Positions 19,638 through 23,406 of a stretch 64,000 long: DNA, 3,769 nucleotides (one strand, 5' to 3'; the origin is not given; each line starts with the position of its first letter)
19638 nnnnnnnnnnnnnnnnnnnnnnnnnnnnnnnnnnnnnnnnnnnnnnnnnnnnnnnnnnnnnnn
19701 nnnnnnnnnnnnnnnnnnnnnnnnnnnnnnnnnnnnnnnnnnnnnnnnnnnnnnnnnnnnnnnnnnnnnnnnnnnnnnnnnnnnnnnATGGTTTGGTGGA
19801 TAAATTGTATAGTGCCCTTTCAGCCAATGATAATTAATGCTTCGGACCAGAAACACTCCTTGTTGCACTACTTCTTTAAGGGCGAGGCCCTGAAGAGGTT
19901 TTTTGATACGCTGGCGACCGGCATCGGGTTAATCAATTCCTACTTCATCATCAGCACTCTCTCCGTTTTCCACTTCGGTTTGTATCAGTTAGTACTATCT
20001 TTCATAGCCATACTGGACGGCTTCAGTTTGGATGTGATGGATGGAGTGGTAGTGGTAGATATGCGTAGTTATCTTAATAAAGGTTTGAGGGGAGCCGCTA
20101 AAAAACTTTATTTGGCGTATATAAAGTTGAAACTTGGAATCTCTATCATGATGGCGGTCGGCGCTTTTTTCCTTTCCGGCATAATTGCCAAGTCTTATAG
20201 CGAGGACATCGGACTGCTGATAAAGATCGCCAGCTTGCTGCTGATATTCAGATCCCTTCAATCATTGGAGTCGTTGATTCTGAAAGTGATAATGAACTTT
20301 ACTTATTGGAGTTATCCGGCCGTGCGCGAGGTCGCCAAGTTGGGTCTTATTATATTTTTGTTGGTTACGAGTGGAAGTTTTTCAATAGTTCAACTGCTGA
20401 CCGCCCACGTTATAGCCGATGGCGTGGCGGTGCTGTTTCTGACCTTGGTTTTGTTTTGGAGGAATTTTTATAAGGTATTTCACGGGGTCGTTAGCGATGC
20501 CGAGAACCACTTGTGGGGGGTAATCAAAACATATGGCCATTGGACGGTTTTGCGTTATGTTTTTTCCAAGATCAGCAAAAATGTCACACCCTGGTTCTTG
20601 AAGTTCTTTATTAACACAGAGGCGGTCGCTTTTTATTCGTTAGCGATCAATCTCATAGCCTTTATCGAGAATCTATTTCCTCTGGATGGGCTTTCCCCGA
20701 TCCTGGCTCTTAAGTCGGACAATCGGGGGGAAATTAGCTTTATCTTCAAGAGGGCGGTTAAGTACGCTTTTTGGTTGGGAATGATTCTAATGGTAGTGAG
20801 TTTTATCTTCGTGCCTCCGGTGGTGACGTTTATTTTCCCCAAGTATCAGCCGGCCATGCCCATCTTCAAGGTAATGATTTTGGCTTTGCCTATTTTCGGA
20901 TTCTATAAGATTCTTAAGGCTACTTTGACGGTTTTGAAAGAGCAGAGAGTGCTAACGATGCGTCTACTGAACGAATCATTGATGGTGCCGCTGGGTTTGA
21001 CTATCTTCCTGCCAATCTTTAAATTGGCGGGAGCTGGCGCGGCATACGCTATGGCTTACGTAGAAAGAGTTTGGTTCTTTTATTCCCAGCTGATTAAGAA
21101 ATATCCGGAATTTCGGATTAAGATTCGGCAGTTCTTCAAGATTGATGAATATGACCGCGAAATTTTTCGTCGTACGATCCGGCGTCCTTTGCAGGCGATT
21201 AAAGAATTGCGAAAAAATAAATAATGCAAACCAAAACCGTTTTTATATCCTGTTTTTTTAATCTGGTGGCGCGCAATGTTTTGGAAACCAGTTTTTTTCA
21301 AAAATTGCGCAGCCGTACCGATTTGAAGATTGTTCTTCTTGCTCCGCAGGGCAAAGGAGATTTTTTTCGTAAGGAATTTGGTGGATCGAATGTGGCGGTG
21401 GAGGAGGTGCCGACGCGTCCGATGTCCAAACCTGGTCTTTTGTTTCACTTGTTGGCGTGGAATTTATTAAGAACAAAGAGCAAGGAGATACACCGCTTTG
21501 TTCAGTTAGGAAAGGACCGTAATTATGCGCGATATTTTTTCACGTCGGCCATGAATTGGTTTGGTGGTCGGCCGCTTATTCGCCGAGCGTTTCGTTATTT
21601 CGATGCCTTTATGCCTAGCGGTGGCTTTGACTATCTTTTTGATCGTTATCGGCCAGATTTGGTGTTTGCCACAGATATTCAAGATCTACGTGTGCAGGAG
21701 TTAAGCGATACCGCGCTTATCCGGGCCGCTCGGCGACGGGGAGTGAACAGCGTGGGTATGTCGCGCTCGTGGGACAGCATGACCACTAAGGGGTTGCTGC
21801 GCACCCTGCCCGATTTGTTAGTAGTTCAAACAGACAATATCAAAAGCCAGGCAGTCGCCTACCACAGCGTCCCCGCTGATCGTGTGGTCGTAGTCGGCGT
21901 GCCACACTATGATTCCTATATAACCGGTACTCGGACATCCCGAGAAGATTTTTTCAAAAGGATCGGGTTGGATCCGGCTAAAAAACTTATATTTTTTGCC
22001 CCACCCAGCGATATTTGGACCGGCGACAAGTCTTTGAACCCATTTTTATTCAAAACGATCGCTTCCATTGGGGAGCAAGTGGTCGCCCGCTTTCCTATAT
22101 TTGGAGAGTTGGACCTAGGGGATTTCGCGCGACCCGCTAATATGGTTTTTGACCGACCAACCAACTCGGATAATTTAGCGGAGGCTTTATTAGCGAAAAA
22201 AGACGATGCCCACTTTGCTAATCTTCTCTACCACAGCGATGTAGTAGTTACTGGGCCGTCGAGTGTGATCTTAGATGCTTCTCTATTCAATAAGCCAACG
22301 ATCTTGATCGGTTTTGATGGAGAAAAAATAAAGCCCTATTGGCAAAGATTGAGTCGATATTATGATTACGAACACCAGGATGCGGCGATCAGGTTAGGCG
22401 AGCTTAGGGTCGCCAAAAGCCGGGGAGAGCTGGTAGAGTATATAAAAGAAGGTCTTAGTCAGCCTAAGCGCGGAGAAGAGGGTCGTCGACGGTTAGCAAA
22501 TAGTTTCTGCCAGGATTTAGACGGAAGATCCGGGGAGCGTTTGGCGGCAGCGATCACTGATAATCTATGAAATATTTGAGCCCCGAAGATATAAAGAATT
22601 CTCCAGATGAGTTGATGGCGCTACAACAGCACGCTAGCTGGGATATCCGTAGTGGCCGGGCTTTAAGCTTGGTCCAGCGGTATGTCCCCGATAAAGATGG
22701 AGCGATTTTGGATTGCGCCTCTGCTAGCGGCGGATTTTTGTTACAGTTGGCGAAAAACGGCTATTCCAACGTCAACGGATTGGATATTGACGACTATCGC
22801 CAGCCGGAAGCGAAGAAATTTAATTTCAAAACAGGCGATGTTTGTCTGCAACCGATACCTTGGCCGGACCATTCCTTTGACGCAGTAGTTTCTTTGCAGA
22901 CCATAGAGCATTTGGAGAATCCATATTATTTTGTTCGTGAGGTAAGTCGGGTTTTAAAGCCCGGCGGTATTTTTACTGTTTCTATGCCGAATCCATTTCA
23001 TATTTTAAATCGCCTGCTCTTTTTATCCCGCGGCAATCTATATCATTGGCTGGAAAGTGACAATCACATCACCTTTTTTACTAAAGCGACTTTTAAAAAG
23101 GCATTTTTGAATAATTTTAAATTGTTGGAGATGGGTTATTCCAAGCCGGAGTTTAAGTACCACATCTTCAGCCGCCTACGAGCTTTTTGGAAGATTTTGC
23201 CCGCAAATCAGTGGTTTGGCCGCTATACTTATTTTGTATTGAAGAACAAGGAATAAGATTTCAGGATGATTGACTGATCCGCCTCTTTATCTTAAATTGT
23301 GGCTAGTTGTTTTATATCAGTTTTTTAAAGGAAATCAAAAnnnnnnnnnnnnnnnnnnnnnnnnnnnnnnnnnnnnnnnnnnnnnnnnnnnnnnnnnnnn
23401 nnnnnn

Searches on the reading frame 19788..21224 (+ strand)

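Call 17: search_protein_families(library=pfam, proteins=[window:19788-21224:+], max_evalue=0.001)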
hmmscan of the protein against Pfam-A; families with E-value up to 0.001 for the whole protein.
window:19788-21224:+ (478 aa): 1 family
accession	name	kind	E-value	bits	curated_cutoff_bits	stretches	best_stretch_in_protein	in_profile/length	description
PF01943.22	Polysacc_synt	-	7.8e-06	25.9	28.2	1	43-295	15-256/274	Polysaccharide biosynthesis protein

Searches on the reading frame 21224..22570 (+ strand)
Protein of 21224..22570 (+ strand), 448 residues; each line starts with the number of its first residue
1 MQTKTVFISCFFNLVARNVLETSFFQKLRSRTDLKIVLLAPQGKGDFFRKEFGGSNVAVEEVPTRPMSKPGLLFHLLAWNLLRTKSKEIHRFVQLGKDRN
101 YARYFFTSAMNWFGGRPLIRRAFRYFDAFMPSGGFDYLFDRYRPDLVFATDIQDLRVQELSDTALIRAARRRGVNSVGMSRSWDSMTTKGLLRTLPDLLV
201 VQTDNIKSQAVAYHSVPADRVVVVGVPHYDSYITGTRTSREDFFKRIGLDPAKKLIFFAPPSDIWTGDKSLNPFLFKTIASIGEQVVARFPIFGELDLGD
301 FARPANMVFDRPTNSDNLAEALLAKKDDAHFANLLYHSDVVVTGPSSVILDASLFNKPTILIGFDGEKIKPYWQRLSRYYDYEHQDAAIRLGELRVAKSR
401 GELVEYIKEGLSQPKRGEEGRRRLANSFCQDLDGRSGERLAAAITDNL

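Call 17: search_protein_families(library=pfam, proteins=[window:21224-22570:+], max_evalue=0.001)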
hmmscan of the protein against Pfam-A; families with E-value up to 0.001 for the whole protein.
window:21224-22570:+ (448 aa): 1 family
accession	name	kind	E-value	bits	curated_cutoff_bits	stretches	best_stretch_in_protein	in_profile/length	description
PF04464.20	Glyphos_transf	-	7.2e-14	52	22.1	1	318-444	248-365/367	CDP-Glycerol:Poly(glycerophosphate) glycerophosphotransferase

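Call 58: search_protein_families(library=ncbifam, proteins=[window:21224-22570:+], max_evalue=0.00001)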
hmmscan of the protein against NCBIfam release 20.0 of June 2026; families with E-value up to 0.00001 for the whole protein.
window:21224-22570:+ (448 aa): 2 families
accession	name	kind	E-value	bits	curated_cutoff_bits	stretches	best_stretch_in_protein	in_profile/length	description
NF046086.1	BFO_1060_trans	domain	8.3e-12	44.9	200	0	207-259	116-168/365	BFO_1060 family glycosyltransferase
NF041712.1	techglyph_taseTarF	equivalog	3.1e-06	26.5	550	1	306-444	259-386/388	teichoic acid glycerol-phosphate transferase TarF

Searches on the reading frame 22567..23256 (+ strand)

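Call 17: search_protein_families(library=pfam, proteins=[window:22567-23256:+], max_evalue=0.001)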
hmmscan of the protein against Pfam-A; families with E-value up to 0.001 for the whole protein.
window:22567-23256:+ (229 aa): 6 families
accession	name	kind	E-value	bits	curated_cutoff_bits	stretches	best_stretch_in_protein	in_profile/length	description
PF08241.18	Methyltransf_11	-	2.1e-17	64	21.2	1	48-137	1-94/95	Methyltransferase domain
PF13489.12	Methyltransf_23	-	5e-16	59.3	27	1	28-181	5-155/164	Methyltransferase domain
PF13649.12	Methyltransf_25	-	5.9e-12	46.6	27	1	47-134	1-97/97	Methyltransferase domain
PF13847.12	Methyltransf_31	-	1.2e-11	45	27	1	42-146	2-114/145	Methyltransferase domain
PF08242.18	Methyltransf_12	-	6.8e-08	33.6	30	1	49-136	2-98/98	Methyltransferase domain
PF07021.18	MetW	-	2.1e-05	24.7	21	1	34-158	5-127/193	Methionine biosynthesis protein MetW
